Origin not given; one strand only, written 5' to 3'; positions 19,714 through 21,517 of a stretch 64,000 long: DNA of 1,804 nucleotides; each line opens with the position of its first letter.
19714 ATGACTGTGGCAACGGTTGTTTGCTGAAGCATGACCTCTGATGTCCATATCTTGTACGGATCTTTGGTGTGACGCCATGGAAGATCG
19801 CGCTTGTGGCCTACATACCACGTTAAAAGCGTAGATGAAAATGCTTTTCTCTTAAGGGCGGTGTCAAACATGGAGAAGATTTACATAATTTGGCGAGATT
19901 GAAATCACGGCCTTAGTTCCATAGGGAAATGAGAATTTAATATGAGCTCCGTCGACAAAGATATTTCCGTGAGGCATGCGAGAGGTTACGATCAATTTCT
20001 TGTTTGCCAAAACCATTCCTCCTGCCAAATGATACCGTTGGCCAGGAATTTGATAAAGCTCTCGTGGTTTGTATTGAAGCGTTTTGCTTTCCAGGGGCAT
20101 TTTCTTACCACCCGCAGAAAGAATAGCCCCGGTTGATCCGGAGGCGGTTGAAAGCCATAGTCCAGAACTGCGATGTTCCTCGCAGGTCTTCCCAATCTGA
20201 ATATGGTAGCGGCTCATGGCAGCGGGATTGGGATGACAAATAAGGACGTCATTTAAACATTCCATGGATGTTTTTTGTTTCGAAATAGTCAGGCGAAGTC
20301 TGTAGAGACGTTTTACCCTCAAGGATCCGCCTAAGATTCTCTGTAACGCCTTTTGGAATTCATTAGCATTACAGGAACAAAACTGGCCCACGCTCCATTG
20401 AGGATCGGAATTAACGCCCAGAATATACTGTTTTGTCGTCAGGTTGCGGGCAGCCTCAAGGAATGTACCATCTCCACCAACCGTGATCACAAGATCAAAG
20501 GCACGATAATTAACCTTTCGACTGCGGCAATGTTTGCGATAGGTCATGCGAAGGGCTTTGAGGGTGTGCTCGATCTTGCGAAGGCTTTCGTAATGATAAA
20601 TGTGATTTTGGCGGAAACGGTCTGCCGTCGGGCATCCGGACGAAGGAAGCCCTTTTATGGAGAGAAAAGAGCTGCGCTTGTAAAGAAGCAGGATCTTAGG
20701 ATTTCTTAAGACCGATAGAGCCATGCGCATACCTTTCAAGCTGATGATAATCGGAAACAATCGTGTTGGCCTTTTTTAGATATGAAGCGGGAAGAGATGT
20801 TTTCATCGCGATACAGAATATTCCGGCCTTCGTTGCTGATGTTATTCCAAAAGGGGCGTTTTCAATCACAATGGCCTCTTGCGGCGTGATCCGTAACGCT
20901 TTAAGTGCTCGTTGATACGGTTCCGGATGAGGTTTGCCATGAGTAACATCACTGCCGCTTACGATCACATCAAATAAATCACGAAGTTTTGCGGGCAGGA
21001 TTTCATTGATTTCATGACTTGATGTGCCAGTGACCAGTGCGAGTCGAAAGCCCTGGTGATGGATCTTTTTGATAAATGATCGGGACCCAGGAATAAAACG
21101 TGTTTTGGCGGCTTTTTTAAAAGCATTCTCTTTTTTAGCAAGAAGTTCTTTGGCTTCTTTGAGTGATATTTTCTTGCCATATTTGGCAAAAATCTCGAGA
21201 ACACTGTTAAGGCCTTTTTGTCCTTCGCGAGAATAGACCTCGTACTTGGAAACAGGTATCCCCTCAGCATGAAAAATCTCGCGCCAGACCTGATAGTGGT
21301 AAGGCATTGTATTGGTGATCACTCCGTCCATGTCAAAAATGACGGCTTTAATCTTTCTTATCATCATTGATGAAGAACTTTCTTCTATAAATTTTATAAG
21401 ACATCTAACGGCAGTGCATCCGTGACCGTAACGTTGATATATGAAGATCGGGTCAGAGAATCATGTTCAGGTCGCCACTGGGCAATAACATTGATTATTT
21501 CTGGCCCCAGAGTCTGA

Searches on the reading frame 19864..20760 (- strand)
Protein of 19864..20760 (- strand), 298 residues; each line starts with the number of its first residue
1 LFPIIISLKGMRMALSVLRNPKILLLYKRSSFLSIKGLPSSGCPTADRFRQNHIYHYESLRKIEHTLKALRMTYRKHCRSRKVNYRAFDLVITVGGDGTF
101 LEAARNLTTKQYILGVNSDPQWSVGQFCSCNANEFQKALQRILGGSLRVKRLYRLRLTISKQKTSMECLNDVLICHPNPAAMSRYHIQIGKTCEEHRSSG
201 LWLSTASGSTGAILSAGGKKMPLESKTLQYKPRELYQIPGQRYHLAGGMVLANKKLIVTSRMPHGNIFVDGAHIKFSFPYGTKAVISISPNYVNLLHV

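Call 39: search_protein_families(library=pfam, proteins=[window:19864-20760:-], max_evalue=0.0001)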
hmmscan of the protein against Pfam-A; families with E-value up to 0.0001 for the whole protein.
window:19864-20760:- (298 aa): 1 family
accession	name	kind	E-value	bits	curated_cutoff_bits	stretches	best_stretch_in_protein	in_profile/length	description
PF01513.26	NAD_kinase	-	3.3e-08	34.3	25.5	1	75-143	60-126/130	ATP-NAD kinase N-terminal domain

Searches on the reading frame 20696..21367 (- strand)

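Call 39: search_protein_families(library=pfam, proteins=[window:20696-21367:-], max_evalue=0.0001)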
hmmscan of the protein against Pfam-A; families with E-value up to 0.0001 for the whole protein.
window:20696-21367:- (223 aa): 3 families
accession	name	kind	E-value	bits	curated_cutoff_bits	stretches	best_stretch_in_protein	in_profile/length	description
PF13419.12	HAD_2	-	3.2e-34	119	23.8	1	9-187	1-177/178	Haloacid dehalogenase-like hydrolase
PF00702.32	Hydrolase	-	4.3e-30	106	26.4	1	6-182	1-191/191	haloacid dehalogenase-like hydrolase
PF12710.13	HAD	-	1.3e-06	29.4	27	1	9-161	1-160/189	haloacid dehalogenase-like hydrolase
